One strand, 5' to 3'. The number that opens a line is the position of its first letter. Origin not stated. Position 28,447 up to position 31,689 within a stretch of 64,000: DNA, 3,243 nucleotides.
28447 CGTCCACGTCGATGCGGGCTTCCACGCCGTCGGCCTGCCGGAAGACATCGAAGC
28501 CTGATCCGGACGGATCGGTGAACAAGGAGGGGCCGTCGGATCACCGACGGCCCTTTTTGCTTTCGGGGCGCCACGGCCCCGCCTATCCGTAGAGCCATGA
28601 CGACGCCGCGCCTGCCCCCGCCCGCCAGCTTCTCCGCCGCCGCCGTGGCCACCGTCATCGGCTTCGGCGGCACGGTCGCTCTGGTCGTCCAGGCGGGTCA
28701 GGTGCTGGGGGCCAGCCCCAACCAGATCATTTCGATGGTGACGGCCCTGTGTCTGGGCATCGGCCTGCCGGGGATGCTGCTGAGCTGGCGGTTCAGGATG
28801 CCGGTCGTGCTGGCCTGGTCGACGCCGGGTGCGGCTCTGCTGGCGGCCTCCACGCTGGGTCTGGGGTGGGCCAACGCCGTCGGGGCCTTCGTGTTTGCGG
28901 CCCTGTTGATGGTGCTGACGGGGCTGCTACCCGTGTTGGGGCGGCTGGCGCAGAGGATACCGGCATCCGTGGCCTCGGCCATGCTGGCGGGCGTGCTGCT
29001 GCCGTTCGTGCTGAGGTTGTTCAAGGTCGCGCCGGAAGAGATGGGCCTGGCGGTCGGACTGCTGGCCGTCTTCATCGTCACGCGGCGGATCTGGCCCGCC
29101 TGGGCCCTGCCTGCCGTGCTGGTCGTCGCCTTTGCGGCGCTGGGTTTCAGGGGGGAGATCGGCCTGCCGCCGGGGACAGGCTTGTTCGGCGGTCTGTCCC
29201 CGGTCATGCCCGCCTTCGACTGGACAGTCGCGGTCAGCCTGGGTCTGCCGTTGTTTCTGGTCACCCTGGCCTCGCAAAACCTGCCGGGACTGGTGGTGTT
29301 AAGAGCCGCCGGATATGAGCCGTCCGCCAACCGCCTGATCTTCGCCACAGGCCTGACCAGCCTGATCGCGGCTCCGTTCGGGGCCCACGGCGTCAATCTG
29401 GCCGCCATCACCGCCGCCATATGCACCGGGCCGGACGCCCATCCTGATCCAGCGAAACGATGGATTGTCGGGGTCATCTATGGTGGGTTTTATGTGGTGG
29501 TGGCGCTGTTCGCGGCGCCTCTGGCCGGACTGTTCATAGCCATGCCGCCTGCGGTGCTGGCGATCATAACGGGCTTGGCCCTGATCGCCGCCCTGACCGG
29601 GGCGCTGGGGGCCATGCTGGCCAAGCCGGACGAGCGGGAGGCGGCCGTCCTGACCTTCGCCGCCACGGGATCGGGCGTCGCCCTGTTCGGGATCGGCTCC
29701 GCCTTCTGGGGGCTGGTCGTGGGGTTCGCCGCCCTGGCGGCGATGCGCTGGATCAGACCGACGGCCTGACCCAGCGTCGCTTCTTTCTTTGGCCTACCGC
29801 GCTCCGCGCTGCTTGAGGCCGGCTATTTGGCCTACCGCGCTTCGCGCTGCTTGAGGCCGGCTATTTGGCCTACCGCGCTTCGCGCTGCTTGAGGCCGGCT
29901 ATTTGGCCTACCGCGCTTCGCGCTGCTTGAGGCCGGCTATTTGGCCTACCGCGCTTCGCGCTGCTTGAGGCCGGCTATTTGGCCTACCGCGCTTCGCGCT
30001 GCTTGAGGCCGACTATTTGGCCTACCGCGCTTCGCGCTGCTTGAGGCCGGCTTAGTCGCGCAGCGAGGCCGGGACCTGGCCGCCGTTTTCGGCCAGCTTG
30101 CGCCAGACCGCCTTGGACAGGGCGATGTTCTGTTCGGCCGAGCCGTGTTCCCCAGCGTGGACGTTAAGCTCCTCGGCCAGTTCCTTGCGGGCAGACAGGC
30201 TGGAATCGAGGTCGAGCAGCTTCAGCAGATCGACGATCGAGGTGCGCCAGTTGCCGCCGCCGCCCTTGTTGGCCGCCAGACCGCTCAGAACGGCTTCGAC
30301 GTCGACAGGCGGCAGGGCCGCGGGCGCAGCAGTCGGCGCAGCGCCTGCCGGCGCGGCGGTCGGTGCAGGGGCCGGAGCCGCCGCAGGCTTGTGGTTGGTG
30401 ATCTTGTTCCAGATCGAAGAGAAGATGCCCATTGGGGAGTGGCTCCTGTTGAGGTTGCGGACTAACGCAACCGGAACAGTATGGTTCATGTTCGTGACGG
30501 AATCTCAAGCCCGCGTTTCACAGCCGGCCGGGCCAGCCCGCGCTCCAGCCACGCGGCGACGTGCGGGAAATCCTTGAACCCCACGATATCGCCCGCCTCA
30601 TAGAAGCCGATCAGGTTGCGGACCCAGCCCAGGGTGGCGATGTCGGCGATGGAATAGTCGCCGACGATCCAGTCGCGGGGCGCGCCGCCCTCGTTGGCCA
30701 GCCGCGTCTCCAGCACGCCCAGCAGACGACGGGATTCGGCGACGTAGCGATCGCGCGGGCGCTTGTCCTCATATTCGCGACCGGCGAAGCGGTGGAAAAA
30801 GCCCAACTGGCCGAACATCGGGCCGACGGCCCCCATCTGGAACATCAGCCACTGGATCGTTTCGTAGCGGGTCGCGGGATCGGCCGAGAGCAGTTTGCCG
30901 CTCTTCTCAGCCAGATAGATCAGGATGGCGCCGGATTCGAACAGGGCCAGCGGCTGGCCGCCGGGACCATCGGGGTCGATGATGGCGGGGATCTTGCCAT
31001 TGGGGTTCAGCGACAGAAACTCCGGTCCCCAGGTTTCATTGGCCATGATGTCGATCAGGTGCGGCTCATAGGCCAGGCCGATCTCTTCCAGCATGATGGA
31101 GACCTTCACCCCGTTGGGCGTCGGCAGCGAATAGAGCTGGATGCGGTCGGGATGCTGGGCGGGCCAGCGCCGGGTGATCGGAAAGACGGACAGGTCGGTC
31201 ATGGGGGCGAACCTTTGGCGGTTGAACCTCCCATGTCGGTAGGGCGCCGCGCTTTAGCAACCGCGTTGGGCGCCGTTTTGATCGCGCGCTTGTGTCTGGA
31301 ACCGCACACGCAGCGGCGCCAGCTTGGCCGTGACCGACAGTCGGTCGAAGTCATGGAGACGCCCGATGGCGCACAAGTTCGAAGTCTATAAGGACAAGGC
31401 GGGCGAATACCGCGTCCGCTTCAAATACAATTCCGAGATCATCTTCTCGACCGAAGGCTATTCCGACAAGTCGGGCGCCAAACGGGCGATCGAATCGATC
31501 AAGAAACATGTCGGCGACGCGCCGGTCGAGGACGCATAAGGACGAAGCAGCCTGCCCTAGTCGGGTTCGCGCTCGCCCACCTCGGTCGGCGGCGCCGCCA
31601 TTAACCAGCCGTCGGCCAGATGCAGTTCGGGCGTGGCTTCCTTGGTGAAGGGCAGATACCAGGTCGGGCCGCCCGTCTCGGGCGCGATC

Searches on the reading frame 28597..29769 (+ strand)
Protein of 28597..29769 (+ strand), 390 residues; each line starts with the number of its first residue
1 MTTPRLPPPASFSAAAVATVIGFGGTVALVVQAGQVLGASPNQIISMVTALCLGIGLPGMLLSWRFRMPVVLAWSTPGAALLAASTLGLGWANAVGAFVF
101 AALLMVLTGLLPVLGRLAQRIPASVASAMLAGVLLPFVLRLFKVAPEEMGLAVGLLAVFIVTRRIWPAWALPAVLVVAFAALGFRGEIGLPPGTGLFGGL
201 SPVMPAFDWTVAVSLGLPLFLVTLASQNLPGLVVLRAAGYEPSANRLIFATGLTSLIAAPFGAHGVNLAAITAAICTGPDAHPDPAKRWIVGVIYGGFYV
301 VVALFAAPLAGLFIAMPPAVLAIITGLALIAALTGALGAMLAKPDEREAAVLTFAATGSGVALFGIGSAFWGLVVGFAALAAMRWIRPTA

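Call 20: find_related_loci(query=window:28597-29769:+, collection=genome_contigs, flank=2500)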
Query window:28597-29769:+ (390 aa) in genome_contigs; peptide patterns used: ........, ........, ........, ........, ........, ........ (x = any residue, [..] = any of these).
465 stretches matched a pattern; 271 encode a relative of the query (tblastn E <= 1e-3); the best 80 are kept; 80 distinct loci.
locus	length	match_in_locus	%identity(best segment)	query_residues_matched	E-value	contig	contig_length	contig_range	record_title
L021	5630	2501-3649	93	8-390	0e+0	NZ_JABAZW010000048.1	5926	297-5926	MAG: Brevundimonas sp. isolate HE327_NSB045 NODE_15250_length_5926_cov_3.858286, whole genome shotgun sequence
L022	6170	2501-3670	91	1-390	0e+0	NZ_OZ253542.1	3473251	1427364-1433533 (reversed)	MAG: Brevundimonas sp. isolate 410bd8d8-fe8c-4dc8-90f4-7aecd49f4a61 chromosome 1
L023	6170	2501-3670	91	1-390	0e+0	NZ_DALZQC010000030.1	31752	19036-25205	MAG: Brevundimonas sp. isolate CTOTU47624 NODE_64_length_31752_cov_16.838912, whole genome shotgun sequence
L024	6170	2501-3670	92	1-390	0e+0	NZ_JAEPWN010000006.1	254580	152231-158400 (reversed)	Brevundimonas nasdae strain JCM 11415 contig00006, whole genome shotgun sequence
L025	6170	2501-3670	92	1-390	0e+0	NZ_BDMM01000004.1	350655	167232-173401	Brevundimonas sp. SH203, whole genome shotgun sequence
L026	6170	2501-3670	92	1-390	0e+0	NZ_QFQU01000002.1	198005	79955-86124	MAG: Brevundimonas sp. isolate S2_003_000_R2_9 S2_003_000_R2_scaffold_59, whole genome shotgun sequence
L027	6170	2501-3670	90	1-390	0e+0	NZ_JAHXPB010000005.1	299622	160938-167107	Brevundimonas sp. EYE_349 Seq_5, whole genome shotgun sequence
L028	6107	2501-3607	88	22-390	0e+0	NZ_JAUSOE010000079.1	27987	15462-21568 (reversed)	MAG: Brevundimonas sp. isolate E21_concoct.bin.33 E21_k141_117586, whole genome shotgun sequence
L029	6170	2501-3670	78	1-390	0e+0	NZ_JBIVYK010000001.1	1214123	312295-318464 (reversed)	Brevundimonas sp. NPDC090276 NPDC090276_195_B11.ctg-0001, whole genome shotgun sequence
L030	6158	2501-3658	79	1-386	0e+0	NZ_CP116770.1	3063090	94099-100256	Brevundimonas sanguinis strain NCCP 15609 chromosome, complete genome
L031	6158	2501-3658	80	1-386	0e+0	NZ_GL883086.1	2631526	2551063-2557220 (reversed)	Brevundimonas diminuta ATCC 11568 BDIM_scaffold00005, whole genome shotgun sequence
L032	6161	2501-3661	78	1-387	0e+0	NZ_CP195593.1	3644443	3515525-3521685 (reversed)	Brevundimonas sp. CEF1 chromosome, complete genome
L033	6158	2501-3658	79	1-386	0e+0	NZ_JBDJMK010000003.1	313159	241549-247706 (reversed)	Brevundimonas diminuta strain TWI642 contig00003, whole genome shotgun sequence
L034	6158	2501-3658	79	1-386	0e+0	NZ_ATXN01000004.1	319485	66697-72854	Brevundimonas naejangsanensis DSM 23858 H556DRAFT_scaffold00003.3_C, whole genome shotgun sequence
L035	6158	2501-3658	78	1-386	0e+0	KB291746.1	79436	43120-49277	Brevundimonas diminuta 470-4 genomic scaffold Scfld247, whole genome shotgun sequence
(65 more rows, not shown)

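Call 50: search_protein_families(library=pfam, proteins=[window:28597-29769:+])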
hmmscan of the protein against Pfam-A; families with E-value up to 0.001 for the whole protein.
window:28597-29769:+ (390 aa): 1 family
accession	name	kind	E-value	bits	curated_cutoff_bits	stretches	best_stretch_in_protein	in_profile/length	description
PF03594.19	BenE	-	4.8e-109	365.1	27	1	9-379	5-375/378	Benzoate membrane transport protein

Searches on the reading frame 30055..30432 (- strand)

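Call 50: search_protein_families(library=pfam, proteins=[window:30055-30432:-])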
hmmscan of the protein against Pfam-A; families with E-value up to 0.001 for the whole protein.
window:30055-30432:- (126 aa): 1 family
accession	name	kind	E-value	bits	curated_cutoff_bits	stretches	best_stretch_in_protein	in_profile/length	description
PF12200.13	DUF3597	-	5.9e-41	140.4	29.8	1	3-121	1-127/127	Domain of unknown function (DUF3597)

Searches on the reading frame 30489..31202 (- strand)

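Call 50: search_protein_families(library=pfam, proteins=[window:30489-31202:-])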
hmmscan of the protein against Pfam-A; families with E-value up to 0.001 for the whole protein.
window:30489-31202:- (238 aa): 5 families
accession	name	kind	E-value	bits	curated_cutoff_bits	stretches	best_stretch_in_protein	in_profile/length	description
PF02798.26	GST_N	-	3.7e-12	46.8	20.9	1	21-99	3-76/76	Glutathione S-transferase, N-terminal domain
PF13409.12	GST_N_2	-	4.7e-11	43.6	25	1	29-99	3-69/70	Glutathione S-transferase, N-terminal domain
PF13417.12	GST_N_3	-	3e-08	34.3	22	1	23-101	1-71/75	Glutathione S-transferase, N-terminal domain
PF00043.30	GST_C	-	6.8e-06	26.7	20.7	1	143-226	17-93/93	Glutathione S-transferase, C-terminal domain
PF13410.11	GST_C_2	-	5.5e-05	23.6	24.9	1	150-221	4-69/69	Glutathione S-transferase, C-terminal domain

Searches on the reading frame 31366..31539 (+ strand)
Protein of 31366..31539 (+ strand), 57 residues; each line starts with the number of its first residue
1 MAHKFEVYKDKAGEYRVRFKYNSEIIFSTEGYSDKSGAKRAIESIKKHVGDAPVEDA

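Call 50: search_protein_families(library=pfam, proteins=[window:31366-31539:+])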
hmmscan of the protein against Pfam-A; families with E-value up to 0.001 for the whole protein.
window:31366-31539:+ (57 aa): 1 family
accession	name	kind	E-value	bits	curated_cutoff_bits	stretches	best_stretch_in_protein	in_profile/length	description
PF07411.17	DUF1508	-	1.3e-15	57.5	22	1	10-56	1-48/48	Domain of unknown function (DUF1508)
